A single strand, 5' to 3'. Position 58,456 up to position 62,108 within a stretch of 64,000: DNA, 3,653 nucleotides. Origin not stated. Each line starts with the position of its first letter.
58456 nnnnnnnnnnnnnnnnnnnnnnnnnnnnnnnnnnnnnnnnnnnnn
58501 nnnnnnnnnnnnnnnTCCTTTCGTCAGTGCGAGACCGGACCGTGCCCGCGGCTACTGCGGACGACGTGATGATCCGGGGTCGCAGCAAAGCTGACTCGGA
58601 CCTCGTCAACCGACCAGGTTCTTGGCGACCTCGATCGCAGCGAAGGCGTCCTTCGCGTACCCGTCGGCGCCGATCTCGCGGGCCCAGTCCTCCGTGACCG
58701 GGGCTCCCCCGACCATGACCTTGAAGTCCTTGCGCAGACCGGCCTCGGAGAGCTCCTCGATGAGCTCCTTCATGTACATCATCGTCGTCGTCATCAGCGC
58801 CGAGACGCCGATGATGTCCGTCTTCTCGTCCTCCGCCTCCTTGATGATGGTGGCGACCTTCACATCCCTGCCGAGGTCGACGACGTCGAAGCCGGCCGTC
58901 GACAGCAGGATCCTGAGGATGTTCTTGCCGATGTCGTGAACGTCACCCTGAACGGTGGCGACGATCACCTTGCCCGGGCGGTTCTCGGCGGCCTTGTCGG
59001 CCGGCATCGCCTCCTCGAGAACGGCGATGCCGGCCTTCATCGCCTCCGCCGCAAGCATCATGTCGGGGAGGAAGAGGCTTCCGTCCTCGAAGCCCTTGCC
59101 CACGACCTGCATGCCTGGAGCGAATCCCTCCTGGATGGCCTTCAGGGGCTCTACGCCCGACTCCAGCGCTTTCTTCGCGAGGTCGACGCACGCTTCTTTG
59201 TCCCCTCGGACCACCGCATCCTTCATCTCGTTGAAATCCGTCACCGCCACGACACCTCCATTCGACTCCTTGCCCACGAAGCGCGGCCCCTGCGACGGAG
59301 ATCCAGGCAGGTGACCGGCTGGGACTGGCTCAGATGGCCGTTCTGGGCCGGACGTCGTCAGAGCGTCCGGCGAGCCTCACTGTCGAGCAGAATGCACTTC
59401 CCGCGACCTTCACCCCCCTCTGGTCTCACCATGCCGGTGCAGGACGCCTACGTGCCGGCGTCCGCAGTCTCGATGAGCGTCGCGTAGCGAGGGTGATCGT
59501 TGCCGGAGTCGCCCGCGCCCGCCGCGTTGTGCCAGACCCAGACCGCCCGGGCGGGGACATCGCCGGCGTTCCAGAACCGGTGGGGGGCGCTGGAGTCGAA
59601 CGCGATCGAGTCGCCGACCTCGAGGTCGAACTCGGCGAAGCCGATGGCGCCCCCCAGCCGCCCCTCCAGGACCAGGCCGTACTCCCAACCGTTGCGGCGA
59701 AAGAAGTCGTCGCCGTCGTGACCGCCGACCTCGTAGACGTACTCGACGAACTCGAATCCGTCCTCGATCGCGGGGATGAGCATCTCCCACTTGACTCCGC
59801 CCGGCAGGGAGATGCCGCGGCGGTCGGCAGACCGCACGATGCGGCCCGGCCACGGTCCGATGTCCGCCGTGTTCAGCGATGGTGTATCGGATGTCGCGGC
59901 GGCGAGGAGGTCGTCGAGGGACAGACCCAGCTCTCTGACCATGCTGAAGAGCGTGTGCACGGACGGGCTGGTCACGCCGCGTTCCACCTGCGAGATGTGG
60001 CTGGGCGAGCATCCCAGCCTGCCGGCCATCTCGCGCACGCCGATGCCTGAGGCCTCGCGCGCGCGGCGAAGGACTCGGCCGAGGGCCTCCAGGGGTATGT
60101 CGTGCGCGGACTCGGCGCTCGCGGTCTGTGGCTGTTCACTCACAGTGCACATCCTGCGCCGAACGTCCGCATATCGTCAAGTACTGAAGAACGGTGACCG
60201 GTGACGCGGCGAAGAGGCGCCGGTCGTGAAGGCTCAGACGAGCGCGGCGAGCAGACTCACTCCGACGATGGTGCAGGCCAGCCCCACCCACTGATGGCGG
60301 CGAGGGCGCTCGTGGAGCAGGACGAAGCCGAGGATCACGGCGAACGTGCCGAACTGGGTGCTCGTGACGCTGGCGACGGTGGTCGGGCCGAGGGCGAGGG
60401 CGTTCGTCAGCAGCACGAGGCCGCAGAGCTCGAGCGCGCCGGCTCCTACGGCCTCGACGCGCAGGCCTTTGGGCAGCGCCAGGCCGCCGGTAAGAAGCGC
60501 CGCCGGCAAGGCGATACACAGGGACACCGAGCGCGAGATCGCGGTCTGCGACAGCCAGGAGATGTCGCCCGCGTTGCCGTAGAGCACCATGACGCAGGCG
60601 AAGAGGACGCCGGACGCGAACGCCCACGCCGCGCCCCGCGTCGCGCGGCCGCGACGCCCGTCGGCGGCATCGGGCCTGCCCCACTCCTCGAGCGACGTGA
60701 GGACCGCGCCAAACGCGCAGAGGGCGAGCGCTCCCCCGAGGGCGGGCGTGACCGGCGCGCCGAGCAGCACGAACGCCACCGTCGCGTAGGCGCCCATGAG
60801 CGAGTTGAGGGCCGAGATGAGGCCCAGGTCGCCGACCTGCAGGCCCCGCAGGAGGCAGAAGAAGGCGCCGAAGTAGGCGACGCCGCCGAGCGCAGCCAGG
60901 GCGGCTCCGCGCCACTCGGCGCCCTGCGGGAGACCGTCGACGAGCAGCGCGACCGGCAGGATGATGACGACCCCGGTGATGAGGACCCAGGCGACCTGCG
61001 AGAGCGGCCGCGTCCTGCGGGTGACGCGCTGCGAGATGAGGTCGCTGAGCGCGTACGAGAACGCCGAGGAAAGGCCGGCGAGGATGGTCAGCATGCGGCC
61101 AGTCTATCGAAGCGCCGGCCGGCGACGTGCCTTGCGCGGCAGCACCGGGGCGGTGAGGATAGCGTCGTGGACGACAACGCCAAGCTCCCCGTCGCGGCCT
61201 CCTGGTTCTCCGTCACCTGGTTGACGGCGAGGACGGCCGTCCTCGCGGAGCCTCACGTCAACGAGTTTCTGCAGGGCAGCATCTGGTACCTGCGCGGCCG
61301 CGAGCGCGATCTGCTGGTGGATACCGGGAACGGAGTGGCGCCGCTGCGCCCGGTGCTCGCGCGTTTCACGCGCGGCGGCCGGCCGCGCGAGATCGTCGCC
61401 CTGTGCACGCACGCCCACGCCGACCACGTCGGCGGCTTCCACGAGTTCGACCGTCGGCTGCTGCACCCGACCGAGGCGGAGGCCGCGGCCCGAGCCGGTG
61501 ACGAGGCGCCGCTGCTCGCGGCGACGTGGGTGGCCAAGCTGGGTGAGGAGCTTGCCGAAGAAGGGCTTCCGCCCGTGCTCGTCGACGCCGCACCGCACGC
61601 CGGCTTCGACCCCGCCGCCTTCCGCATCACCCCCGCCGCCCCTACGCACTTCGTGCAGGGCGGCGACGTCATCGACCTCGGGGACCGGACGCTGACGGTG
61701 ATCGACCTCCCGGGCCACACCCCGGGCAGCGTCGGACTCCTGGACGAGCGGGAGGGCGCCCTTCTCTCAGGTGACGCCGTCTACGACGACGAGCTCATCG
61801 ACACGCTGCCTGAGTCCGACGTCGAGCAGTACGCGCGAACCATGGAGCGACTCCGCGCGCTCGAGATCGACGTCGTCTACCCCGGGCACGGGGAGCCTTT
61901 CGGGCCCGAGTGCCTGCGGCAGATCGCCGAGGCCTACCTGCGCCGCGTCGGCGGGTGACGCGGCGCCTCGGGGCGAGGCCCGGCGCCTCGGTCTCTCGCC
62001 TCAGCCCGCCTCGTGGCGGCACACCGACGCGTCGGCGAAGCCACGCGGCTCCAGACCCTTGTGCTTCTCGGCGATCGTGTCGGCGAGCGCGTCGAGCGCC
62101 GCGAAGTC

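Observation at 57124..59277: Pyrrolysine-free MtmB homolog (Tyr codon TAC at the Pyl-aligned position) paired with a corrinoid protein in a GC-rich bacterium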

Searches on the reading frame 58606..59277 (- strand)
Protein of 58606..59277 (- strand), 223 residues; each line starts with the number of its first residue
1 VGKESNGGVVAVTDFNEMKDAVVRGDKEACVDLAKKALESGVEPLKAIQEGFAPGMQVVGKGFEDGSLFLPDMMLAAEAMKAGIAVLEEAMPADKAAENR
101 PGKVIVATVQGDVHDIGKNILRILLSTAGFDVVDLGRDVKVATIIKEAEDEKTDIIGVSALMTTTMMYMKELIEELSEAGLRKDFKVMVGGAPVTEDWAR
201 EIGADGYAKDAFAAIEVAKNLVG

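Call 3: search_protein_families(library=pfam, proteins=[window:58606-59277:-], max_evalue=0.01)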
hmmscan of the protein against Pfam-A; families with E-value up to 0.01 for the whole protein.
window:58606-59277:- (223 aa): 2 families
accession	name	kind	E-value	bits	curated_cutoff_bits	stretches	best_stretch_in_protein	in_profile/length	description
PF02310.24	B12-binding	-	5.4e-31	107.4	32.1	1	102-215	1-120/121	B12 binding domain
PF02607.22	B12-binding_2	-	7.1e-24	84.2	23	1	16-88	3-74/74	B12 binding domain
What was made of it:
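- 58606..59277 (-): Cognate corrinoid (B12-binding) methyl-carrier protein of MtmC/MtbC/MtgC type. The likely start is GTG 59250 or 59244. PF02607 + PF02310 (call 3).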

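Call 4: search_protein_families(library=ncbifam, proteins=[window:58606-59277:-], max_evalue=0.01)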
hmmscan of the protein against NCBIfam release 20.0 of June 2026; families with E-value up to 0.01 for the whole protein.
window:58606-59277:- (223 aa): 16 families
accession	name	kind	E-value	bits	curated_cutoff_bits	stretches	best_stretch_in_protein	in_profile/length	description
TIGR02370.1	pyl_corrinoid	subfamily_domain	1.8e-70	236.3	215.3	1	18-212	2-195/197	methyltransferase cognate corrinoid protein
NF041607.1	dimeth_corrin_MtbC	equivalog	7.4e-64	215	350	1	18-221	1-202/203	dimethylamine corrinoid protein MtbC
NF047995.1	corrinoid_MtgC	exception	6.9e-59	198.9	310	1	15-222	5-213/215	glycine betaine-specific corrinoid protein MtgC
NF047996.1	corrin_MtgC_2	exception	2.4e-55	187.3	370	1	17-222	7-210/212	glycine betaine-specific corrinoid protein MtgC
TIGR02082.1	metH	equivalog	1.1e-46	159.1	1010.85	1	16-222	648-858/1182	methionine synthase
NF040655.1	MtaC_Meth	equivalog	1.4e-44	152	420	1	17-221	38-237/253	methanol--corrinoid protein MtaC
NF040669.1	MtaC2_Meth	equivalog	1.7e-44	152.1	450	1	15-221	43-245/267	methanol--corrinoid protein MtaC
NF007024.0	PRK09490.1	equivalog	4.2e-37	127.5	1497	1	18-195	665-843/1234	methionine synthase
NF002612.0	PRK02261.1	equivalog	2.6e-13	49.7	110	1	103-194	5-95/148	methylaspartate mutase subunit S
TIGR00640.1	acid_CoA_mut_C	subfamily_domain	5.3e-11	42.6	57.45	1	103-199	4-99/132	methylmalonyl-CoA mutase C-terminal domain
NF006944.0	PRK09426.1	equivalog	1.8e-10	39.4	876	1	84-198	572-685/721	methylmalonyl-CoA mutase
TIGR01501.1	MthylAspMutase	equivalog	5.9e-10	39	135.8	1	104-193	4-92/134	methylaspartate mutase subunit S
NF052385.1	Lys_5_6_beta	equivalog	1.2e-09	38.3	280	1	129-220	138-232/241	lysine 5,6-aminomutase subunit beta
NF045497.1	IsobCoAmut_IcmF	equivalog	5.4e-09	34.4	1500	1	104-194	5-94/1076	fused isobutyryl-CoA mutase/GTPase IcmF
NF052513.1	TransRegCarH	equivalog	7.9e-09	35.2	400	1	16-210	85-266/274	HTH-type transcriptional repressor CarH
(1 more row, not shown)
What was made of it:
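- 58606..59277 (-): TIGR02370 at 236.3 bits, above the 215.3 cut-off (call 4).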

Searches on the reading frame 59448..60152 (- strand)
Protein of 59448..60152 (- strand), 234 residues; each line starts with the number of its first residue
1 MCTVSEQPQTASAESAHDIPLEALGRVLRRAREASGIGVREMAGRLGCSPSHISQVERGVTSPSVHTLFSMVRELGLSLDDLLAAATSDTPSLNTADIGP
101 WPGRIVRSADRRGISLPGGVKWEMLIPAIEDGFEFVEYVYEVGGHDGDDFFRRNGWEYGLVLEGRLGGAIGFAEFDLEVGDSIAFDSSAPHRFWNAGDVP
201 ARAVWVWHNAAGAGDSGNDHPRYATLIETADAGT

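Call 3: search_protein_families(library=pfam, proteins=[window:59448-60152:-], max_evalue=0.01)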
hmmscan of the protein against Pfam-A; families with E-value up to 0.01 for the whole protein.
window:59448-60152:- (234 aa): 4 families
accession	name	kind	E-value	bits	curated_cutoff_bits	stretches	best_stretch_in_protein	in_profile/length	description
PF13560.12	HTH_31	-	3.4e-13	50.1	27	1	23-83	1-61/64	Helix-turn-helix domain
PF01381.28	HTH_3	-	1.3e-11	44.8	23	1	28-82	1-55/55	Helix-turn-helix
PF07883.17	Cupin_2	-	1.8e-11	44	27.2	1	139-207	4-70/70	Cupin domain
PF12844.13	HTH_19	-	3.9e-07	30.3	30.2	1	25-85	1-61/64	Helix-turn-helix domain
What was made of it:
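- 59448..60152 (-): XRE-family HTH + cupin transcriptional regulator, weakly PuuR-like. It is the presumed small-molecule-responsive regulator of the operon. HTH_31/HTH_3 + Cupin_2 (call 3).
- Checked: 59448-60152(-) is an HTH_3/HTH_31 + Cupin_2 regulator (call 3).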

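Call 4: search_protein_families(library=ncbifam, proteins=[window:59448-60152:-], max_evalue=0.01)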
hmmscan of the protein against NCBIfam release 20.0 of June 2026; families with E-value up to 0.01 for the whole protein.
window:59448-60152:- (234 aa): 9 families
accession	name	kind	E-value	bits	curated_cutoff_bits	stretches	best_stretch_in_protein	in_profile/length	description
NF007408.0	PRK09943.1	equivalog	1.2e-13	51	211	2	23-90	7-75/185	HTH-type transcriptional regulator PuuR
NF006015.0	PRK08154.1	subfamily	5.6e-09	35.6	204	1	7-91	14-98/314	anaerobic benzoate catabolism transcriptional regulator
NF041677.1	trans_regClgR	equivalog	3.6e-06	27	170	1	22-88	7-73/113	transcriptional regulator ClgR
NF046032.1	TransRegSlrRBacil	equivalog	7.5e-06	26.1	250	1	24-87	2-66/149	HTH-type transcriptional regulator SlrR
TIGR03070.1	couple_hipB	subfamily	6.4e-05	22.8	71.65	1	23-79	2-58/58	type II toxin-antitoxin system Y4mF family antitoxin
NF041951.1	phage_RstR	subfamily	0.00019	21.6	80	1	26-92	5-71/108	RstR family transcriptional repressor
NF047948.1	male_kill_WMK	equivalog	0.0019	17.7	300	1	22-89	161-228/300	WO male-killing family protein Wmk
TIGR00270.2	TIGR00270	equivalog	0.0021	17.9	110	1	21-81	73-133/159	multiprotein bridging factor aMBF1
TIGR02612.1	mob_myst_A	hypoth_equivalog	0.003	17.4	122.6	1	28-65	30-67/150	mobile mystery protein A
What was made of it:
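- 59448..60152 (-): Weak PuuR match (call 4).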

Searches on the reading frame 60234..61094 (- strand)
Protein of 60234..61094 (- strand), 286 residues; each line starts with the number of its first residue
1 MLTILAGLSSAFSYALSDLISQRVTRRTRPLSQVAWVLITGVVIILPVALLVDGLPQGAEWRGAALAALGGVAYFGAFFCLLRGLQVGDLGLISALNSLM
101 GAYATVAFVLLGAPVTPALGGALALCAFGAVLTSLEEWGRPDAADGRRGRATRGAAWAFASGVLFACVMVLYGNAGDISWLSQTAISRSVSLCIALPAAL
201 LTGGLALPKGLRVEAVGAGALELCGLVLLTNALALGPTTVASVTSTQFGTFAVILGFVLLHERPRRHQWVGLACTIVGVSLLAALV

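Call 3: search_protein_families(library=pfam, proteins=[window:60234-61094:-], max_evalue=0.01)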
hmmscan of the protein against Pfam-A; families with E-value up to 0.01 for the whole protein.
window:60234-61094:- (286 aa): 1 family
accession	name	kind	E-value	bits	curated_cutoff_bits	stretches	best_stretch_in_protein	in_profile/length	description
PF00892.27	EamA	-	1.8e-21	77.3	28.2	2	153-282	2-133/135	EamA-like transporter family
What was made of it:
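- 60234..61094 (-): EamA-family (drug/metabolite) transporter directly upstream on the same strand. It is possibly associated, but this is uncertain. PF00892 (call 3).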

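Call 61: search_protein_families(library=ncbifam, proteins=[window:60234-61094:-], max_evalue=1e-10)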
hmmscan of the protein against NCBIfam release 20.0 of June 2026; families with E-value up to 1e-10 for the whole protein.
window:60234-61094:- (286 aa): 0 families

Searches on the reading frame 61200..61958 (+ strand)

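Call 22: search_protein_families(library=pfam, proteins=[window:61200-61958:+], max_evalue=0.001)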
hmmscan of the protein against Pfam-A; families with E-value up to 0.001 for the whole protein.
window:61200-61958:+ (252 aa): 2 families
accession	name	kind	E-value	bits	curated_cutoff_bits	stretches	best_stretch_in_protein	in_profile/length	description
PF00753.33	Lactamase_B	-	4.6e-25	89.2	22.7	1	23-230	3-196/196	Metallo-beta-lactamase superfamily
PF12706.13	Lactamase_B_2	-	0.00032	20.8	27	1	37-151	2-113/200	Beta-lactamase superfamily domain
